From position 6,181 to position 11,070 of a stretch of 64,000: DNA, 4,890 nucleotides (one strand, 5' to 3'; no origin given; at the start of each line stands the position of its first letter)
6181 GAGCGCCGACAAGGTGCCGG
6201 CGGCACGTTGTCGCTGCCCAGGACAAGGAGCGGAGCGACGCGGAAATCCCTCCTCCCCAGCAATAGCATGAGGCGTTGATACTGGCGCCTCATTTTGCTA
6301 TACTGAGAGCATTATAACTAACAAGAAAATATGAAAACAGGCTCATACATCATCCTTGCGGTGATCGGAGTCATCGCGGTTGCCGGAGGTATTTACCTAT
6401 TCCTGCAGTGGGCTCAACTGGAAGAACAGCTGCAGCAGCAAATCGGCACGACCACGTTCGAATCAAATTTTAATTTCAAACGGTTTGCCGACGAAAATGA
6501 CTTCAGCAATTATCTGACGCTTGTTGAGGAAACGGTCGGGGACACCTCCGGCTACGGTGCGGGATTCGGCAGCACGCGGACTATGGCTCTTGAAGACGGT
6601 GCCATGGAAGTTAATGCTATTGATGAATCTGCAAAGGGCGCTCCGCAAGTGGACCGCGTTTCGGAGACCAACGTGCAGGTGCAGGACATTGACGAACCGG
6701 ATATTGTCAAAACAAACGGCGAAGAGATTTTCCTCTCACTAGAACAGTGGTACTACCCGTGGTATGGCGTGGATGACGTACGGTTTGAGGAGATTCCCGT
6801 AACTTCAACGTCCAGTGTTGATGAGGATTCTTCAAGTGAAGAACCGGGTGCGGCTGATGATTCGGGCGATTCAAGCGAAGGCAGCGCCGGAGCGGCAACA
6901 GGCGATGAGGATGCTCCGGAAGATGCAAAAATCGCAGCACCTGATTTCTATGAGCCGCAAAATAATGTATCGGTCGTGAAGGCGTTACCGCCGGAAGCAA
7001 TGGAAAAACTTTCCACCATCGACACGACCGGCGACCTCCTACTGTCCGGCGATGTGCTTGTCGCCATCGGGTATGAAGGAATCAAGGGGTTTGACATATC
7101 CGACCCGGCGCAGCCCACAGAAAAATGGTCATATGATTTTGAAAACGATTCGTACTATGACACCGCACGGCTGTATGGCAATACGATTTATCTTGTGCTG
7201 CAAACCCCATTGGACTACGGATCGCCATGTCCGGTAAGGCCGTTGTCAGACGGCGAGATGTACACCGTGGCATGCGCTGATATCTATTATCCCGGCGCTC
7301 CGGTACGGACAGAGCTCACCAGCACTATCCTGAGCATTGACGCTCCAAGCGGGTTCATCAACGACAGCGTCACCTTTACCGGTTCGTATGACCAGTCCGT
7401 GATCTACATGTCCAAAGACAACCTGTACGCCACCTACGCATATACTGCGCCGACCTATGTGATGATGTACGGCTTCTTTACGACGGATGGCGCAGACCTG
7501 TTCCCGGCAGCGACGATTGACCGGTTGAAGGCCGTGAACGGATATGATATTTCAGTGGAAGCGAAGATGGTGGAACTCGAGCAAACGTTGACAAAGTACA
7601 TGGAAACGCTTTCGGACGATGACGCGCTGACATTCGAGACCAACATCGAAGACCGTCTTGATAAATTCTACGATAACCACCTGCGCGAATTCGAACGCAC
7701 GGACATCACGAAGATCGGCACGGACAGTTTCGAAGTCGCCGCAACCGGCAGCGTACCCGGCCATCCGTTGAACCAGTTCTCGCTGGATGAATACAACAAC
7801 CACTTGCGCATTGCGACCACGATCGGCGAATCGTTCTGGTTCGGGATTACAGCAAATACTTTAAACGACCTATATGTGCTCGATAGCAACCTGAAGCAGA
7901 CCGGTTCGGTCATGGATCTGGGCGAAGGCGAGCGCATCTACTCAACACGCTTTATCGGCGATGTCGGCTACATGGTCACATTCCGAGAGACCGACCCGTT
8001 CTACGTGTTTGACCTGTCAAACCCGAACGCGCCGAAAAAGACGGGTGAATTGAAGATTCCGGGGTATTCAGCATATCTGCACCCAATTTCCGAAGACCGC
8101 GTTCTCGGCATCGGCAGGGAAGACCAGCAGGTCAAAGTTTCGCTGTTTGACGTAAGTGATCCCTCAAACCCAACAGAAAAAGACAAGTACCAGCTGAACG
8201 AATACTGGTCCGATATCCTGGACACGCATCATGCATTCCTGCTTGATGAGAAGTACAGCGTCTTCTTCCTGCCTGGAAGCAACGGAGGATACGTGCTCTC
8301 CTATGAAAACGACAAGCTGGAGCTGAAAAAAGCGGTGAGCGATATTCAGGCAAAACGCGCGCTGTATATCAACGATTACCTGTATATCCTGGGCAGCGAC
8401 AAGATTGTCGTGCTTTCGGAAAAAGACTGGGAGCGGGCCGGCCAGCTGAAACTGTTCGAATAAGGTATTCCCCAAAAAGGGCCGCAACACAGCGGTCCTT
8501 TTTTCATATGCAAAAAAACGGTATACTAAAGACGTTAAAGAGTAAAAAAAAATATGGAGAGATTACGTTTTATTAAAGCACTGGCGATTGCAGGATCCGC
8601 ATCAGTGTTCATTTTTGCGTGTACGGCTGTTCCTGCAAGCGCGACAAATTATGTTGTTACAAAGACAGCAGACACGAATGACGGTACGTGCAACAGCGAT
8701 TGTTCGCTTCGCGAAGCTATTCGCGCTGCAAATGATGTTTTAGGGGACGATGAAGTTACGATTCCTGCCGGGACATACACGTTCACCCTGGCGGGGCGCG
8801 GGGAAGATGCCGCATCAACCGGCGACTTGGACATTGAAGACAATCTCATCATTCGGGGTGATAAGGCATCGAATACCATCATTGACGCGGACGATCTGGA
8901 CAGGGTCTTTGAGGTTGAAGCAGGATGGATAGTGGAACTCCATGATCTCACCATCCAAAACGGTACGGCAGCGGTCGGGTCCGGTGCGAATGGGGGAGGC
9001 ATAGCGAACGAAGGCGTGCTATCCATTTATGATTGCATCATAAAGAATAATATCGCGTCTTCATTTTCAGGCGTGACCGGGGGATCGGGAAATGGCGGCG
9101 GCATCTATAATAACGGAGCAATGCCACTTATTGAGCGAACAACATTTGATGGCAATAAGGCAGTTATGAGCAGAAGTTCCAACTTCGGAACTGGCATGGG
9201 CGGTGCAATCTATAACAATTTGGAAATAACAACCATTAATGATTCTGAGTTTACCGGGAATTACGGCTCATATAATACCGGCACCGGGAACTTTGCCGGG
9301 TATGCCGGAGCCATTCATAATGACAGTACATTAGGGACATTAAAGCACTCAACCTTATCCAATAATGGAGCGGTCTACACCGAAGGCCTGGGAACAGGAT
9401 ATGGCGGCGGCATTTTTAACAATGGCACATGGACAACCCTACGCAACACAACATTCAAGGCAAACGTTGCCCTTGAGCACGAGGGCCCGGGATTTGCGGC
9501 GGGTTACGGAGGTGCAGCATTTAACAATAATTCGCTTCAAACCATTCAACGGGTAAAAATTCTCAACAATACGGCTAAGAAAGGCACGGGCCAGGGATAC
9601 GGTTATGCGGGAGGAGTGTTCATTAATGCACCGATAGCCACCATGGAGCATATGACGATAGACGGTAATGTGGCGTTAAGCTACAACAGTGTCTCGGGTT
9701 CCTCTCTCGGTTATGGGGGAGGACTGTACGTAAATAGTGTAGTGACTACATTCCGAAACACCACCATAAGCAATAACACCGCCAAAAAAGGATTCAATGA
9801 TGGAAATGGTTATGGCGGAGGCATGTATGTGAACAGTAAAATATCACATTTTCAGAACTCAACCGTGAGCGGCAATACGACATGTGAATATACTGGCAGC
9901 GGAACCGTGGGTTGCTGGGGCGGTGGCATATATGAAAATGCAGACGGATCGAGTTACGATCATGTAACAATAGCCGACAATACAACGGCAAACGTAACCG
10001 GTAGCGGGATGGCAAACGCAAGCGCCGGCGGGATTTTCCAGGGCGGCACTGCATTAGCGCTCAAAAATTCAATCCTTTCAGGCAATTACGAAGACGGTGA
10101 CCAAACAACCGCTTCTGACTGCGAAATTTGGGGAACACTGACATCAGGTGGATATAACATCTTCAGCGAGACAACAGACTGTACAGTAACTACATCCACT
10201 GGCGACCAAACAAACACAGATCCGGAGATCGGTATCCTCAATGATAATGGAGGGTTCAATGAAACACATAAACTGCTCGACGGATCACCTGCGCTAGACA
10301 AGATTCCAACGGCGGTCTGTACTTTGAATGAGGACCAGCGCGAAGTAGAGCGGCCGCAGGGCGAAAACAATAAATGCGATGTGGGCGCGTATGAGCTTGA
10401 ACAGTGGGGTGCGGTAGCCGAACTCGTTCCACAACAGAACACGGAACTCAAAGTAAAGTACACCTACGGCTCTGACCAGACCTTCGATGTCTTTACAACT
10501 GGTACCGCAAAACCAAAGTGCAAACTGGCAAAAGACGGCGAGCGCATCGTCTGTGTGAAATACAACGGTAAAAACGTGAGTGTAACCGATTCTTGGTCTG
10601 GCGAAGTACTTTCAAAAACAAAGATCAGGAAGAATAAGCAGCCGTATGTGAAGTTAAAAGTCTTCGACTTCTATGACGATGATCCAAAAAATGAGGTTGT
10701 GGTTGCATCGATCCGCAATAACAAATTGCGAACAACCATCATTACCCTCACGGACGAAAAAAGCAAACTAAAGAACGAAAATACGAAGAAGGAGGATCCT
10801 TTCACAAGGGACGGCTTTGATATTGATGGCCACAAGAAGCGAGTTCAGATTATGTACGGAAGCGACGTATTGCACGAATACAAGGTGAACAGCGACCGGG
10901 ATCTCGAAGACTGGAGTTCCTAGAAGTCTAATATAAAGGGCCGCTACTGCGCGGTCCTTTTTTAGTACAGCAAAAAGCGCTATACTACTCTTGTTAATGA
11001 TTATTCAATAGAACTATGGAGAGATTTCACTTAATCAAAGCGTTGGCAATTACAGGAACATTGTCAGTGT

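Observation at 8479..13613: Tandem-duplicated giant secreted beta-helix proteins (CSLREA-motif head, Pmp-like GGxI/FxxN rungs, shared lysine-rich C-terminal module), each with its own copied terminator-promoter unit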

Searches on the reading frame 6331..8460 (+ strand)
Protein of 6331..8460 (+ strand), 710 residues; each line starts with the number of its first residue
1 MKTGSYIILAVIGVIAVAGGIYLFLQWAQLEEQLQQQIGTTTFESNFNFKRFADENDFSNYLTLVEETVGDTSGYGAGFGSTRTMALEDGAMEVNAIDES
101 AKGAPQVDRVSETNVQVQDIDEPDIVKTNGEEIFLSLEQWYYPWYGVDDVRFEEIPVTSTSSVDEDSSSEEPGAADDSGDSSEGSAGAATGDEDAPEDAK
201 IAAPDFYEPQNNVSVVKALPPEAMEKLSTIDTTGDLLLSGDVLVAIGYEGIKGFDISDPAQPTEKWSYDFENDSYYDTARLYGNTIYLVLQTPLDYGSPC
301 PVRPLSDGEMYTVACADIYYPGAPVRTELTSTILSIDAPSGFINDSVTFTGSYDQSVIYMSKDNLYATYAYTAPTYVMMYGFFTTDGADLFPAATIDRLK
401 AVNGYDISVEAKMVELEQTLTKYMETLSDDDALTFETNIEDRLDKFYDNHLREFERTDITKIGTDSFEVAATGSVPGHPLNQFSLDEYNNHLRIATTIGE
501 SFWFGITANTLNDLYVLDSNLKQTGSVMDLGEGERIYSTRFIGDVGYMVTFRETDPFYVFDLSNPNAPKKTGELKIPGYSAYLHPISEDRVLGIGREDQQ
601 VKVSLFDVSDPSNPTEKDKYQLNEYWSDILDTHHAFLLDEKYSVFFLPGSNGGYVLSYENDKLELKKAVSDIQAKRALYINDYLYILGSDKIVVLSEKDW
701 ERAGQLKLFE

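Call 4: search_protein_families(library=pfam, proteins=[window:6331-8460:+], max_evalue=0.1)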
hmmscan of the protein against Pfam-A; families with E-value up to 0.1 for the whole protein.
window:6331-8460:+ (710 aa): 2 families
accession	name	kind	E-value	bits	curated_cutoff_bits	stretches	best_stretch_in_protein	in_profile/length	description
PF09826.15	Beta_propel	-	5.9e-109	365.6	22.4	2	211-697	30-492/495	Beta propeller domain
PF08309.17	LVIVD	-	3.2e-06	26.8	20.2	0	255-269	27-41/42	LVIVD repeat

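Call 5: search_protein_families(library=ncbifam, proteins=[window:6331-8460:+], max_evalue=0.1)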
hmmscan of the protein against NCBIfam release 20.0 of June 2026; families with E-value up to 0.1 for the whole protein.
window:6331-8460:+ (710 aa): 0 families

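Call 24: find_related_loci(query=window:6331-8460:+, collection=genome_contigs, flank=10000)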
Query window:6331-8460:+ (710 aa) in genome_contigs; peptide patterns used: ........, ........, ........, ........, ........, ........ (x = any residue, [..] = any of these).
16 stretches matched a pattern; 2 encode a relative of the query (tblastn E <= 1e-3); 2 distinct loci.
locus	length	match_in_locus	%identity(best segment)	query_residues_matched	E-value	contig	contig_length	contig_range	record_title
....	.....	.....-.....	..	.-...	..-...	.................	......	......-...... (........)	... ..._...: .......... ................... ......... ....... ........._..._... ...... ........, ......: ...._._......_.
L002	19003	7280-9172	46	49-708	0e+0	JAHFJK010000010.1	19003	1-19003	MAG: Candidatus Doudnabacteria bacterium isolate nzgw384 NODE_2952_length_19004_cov_3.775777, whole genome shotgun seque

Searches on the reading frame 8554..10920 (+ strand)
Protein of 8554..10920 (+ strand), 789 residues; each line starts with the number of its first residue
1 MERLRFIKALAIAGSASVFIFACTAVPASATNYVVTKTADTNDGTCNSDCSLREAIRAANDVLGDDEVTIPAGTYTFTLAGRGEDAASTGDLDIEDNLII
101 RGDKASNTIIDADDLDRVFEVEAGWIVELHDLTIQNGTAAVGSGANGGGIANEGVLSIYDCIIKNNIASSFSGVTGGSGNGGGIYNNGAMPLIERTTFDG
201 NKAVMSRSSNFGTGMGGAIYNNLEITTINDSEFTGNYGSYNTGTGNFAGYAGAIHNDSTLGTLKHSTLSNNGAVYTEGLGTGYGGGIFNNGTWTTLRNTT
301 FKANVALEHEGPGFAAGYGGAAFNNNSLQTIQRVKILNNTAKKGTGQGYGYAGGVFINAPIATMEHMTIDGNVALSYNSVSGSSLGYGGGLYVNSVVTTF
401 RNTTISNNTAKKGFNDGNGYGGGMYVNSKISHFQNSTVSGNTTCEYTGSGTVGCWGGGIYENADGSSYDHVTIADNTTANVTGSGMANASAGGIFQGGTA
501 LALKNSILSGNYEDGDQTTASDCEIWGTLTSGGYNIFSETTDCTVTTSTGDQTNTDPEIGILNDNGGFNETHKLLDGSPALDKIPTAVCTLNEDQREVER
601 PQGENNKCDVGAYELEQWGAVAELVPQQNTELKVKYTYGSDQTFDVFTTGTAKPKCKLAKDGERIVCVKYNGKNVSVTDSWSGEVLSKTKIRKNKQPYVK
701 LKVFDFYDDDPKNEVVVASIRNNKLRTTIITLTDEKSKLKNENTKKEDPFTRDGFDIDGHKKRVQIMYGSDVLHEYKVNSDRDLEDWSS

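Call 4: search_protein_families(library=pfam, proteins=[window:8554-10920:+], max_evalue=0.1)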
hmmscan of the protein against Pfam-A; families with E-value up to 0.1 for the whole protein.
window:8554-10920:+ (789 aa): 1 family
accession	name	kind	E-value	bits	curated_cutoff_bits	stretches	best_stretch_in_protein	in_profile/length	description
PF02415.23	Chlam_PMP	-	0.055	14.2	20.6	1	196-221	2-18/19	Chlamydia polymorphic membrane protein (Chlamydia_PMP) repeat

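Call 5: search_protein_families(library=ncbifam, proteins=[window:8554-10920:+], max_evalue=0.1)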
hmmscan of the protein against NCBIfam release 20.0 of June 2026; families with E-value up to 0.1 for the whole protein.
window:8554-10920:+ (789 aa): 3 families
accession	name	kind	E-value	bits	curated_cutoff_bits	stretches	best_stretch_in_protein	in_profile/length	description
NF041518.1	choice_anch_Q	domain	1.2e-17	63.9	25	1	556-615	1-57/58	choice-of-anchor Q domain-containing protein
TIGR04214.1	CSLREA_Nterm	domain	5.9e-11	42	25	1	33-60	1-27/27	CSLREA domain-containing protein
NF010512.0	PRK13922.12-1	equivalog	0.047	12.9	336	1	586-645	61-120/287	rod shape-determining protein MreC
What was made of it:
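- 8650..8733 (+): CSLREA N-terminal domain (residues 33-60). TIGR04214, 42 bits against a cut-off of 25 (call 5).
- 10219..10398 (+): Choice-of-anchor Q domain (residues 556-615). NF041518, 63.9 bits against a cut-off of 25, E 1.2e-17 (call 5).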

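Call 36: find_encoding_contigs(protein=window:8554-10920:+, flank=10000, max_places=6)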
Protein window:8554-10920:+ (789 aa): no gene with exactly this product is on record in the collection.
